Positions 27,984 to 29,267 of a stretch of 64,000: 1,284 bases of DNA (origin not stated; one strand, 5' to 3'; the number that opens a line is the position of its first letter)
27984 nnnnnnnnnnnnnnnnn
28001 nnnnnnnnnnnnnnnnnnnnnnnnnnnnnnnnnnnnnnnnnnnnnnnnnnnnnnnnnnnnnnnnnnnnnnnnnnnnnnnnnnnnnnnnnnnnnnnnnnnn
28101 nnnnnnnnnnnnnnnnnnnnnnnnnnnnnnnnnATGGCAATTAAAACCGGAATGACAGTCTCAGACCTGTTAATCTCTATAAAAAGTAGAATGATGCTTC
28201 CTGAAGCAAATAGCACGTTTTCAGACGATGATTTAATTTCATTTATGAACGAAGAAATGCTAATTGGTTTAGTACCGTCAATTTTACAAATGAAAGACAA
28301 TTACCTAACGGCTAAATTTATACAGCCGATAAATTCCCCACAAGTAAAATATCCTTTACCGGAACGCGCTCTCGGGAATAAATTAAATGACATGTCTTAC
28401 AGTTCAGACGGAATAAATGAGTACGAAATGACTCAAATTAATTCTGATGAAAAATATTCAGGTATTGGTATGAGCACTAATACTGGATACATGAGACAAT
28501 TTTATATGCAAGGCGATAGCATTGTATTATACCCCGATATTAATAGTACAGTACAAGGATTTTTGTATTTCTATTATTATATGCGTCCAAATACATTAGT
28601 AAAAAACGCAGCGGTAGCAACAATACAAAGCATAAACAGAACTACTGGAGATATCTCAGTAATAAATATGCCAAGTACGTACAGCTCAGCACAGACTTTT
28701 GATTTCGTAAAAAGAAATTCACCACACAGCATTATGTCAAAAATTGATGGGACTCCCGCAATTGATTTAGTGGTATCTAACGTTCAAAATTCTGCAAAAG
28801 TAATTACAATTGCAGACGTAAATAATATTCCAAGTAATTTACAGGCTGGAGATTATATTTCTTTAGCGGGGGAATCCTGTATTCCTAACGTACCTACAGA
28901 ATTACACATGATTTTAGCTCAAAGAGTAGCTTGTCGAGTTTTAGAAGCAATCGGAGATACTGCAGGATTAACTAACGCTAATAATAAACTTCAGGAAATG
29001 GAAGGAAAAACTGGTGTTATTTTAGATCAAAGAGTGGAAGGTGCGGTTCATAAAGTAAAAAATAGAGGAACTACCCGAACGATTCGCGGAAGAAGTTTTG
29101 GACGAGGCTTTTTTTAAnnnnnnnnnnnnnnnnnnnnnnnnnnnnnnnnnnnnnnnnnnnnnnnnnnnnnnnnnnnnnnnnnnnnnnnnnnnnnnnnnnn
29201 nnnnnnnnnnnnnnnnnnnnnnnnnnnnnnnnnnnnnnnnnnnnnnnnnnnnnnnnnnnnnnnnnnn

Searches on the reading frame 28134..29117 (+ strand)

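Call 33: search_protein_families(library=pfam, proteins=[window:28134-29117:+], max_evalue=0.01)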
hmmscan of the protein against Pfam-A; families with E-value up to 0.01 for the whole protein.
window:28134-29117:+ (327 aa): 1 family
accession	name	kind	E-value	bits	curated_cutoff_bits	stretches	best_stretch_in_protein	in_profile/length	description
PF24175.2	SU10_adaptor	-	4.6e-05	24.4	27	1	7-160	1-133/194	SU10 adaptor protein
